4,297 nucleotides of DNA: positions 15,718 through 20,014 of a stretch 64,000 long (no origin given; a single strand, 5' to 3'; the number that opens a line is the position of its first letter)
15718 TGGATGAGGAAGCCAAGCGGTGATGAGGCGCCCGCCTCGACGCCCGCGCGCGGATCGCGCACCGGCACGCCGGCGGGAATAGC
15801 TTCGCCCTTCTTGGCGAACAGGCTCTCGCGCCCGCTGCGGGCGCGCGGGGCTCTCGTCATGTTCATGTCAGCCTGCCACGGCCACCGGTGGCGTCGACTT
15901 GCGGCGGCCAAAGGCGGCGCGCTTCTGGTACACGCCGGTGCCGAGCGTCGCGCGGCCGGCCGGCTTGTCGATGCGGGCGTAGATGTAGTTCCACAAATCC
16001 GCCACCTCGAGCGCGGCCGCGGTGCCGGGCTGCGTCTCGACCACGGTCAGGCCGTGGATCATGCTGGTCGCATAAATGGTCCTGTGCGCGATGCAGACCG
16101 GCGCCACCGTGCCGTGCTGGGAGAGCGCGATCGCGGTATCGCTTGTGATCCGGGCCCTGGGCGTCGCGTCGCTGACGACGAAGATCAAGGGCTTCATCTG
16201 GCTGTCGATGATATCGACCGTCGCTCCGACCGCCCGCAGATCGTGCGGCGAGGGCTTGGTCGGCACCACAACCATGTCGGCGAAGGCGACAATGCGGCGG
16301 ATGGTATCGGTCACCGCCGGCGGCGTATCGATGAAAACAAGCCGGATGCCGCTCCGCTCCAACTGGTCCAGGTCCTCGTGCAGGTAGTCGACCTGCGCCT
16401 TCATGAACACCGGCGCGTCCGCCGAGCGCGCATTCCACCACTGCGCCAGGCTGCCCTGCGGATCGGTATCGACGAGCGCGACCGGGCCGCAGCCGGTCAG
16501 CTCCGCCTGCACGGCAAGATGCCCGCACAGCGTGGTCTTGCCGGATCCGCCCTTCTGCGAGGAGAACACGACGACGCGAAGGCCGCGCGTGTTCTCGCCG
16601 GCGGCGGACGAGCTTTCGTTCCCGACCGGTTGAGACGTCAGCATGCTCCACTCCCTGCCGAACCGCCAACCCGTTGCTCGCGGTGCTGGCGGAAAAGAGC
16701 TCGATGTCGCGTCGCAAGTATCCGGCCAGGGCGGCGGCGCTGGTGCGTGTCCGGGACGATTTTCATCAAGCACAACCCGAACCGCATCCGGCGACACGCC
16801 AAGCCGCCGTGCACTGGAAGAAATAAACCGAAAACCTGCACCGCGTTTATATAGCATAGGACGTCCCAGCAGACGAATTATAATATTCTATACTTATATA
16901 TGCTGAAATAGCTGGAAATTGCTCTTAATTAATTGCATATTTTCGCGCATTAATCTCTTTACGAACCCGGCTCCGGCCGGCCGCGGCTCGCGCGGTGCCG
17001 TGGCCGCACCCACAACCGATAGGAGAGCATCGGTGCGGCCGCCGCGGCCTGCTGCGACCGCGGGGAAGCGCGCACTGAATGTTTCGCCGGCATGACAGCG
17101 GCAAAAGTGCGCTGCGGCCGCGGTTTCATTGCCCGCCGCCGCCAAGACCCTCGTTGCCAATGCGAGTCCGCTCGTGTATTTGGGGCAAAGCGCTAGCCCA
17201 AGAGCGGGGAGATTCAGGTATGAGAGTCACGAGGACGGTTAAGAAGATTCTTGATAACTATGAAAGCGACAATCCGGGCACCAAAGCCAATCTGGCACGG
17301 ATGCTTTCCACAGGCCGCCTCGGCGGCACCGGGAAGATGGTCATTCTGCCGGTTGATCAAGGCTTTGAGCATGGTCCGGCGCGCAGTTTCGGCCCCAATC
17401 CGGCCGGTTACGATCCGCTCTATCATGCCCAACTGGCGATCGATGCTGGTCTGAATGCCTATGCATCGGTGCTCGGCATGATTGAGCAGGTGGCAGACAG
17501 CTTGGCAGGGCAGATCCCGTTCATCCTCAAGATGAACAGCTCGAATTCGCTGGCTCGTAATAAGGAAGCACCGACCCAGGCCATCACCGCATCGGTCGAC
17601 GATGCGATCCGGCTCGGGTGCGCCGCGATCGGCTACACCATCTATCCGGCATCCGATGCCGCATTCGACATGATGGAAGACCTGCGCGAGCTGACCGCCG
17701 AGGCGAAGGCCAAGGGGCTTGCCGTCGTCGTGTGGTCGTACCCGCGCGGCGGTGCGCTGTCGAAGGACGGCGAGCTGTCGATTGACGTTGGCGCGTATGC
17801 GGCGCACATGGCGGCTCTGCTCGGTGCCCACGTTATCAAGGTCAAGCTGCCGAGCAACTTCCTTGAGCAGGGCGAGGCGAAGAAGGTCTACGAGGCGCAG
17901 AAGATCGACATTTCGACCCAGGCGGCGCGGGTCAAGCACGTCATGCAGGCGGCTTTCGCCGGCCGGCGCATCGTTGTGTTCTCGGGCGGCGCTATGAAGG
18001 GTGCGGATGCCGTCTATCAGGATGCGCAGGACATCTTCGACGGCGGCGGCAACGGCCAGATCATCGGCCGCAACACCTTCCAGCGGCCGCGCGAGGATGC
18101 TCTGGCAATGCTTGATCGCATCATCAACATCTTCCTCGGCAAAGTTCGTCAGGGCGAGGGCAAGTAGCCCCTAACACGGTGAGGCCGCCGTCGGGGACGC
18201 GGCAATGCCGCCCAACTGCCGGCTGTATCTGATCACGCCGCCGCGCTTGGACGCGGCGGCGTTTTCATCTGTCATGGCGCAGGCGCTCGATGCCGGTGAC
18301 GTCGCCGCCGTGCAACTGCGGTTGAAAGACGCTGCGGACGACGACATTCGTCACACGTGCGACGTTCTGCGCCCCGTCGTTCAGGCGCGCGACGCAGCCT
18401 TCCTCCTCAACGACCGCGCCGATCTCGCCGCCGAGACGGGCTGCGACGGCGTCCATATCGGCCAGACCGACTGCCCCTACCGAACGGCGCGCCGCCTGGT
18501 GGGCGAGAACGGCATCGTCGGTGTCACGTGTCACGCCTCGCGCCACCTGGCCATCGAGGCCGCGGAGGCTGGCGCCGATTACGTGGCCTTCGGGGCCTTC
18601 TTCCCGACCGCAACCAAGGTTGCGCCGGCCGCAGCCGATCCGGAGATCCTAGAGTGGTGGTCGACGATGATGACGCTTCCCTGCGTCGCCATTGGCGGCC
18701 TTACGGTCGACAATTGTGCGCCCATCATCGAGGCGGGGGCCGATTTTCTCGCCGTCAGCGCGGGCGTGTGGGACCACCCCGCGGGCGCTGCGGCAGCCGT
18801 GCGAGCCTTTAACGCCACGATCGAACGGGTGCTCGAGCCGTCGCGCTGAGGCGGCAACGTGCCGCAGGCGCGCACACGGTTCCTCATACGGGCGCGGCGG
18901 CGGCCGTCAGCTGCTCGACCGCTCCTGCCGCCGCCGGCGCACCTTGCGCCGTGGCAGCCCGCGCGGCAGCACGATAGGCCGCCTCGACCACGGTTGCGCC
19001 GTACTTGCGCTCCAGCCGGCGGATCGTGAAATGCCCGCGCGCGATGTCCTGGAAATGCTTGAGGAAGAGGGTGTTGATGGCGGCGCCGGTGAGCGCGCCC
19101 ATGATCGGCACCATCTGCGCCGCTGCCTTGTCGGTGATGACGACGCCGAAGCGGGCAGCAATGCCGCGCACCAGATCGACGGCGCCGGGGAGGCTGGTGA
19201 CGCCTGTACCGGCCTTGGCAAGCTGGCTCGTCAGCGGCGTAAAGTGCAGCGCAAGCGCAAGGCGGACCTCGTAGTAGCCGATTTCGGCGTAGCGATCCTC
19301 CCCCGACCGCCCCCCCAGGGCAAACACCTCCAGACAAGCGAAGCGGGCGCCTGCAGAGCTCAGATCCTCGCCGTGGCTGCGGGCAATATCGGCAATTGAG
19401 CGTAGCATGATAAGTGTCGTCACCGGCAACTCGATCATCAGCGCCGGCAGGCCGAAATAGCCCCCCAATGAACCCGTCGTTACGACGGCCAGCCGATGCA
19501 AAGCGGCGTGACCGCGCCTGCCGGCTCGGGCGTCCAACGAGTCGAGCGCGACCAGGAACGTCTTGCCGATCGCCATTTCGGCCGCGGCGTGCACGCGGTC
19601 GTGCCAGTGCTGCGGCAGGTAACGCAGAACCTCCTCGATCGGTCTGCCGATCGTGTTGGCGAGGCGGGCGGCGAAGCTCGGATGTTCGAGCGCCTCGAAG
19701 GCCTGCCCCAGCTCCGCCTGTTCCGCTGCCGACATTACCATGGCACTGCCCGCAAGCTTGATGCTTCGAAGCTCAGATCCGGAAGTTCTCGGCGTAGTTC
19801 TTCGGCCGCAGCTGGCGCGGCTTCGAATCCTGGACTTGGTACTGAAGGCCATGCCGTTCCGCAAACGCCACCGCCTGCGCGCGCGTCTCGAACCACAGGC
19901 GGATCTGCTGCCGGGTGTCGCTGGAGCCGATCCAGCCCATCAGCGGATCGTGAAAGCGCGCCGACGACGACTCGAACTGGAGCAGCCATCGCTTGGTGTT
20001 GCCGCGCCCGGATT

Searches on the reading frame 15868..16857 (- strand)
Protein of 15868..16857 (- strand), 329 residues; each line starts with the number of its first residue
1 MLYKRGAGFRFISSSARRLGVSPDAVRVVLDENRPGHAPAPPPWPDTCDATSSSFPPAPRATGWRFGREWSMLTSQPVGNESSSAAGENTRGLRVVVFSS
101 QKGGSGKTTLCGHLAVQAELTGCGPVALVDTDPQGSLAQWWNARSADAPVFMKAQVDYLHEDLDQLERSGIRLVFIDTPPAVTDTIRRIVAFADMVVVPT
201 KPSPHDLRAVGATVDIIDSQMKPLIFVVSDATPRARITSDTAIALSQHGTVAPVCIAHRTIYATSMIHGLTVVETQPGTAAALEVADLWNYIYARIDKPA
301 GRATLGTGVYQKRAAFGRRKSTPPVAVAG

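Call 7: search_protein_families(library=pfam, proteins=[window:15868-16857:-], max_evalue=0.001)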
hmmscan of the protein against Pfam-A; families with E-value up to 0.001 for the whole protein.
window:15868-16857:- (329 aa): 4 families
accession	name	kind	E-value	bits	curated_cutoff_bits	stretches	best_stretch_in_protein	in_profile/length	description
PF13614.12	AAA_31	-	3.6e-11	43.8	27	1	94-140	2-47/177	AAA domain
PF09140.17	MipZ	-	9.2e-09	35.4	20.7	1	94-146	1-53/262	ATPase MipZ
PF01656.29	CbiA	-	1.8e-08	34.8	25.4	1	97-206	2-54/125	CobQ/CobB/MinD/ParA nucleotide binding domain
PF07015.17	VirC1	-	7.4e-08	32.5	24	1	94-222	2-135/231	VirC1 protein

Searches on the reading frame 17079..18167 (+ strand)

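Call 7: search_protein_families(library=pfam, proteins=[window:17079-18167:+], max_evalue=0.001)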
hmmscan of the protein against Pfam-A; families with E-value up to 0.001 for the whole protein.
window:17079-18167:+ (362 aa): 1 family
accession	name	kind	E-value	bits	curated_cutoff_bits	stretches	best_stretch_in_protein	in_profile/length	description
PF01791.15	DeoC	-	1e-29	104.3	23.8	1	88-336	2-229/229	DeoC/LacD family aldolase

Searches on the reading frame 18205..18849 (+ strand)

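Call 7: search_protein_families(library=pfam, proteins=[window:18205-18849:+], max_evalue=0.001)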
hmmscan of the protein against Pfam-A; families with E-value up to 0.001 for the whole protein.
window:18205-18849:+ (214 aa): 1 family
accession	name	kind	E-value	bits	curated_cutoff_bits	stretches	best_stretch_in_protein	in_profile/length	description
PF02581.23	TMP-TENI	-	1e-56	191.6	27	1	7-187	1-179/180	Thiamine monophosphate synthase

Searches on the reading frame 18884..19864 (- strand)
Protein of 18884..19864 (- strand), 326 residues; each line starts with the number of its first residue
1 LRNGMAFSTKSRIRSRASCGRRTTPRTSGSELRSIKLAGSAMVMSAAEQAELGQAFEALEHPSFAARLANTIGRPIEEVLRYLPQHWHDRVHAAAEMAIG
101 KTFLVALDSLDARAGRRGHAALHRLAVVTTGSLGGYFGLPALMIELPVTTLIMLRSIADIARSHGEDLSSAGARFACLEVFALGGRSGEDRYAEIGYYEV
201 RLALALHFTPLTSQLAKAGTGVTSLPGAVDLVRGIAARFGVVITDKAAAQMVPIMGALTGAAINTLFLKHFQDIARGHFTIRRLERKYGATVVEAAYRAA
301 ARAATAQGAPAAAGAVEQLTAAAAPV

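Call 7: search_protein_families(library=pfam, proteins=[window:18884-19864:-], max_evalue=0.001)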
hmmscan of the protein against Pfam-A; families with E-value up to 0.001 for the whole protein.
window:18884-19864:- (326 aa): 1 family
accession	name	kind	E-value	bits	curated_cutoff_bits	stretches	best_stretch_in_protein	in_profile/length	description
PF12787.12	EcsC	-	1.8e-25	90.5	30.4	1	97-284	69-240/240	EcsC protein family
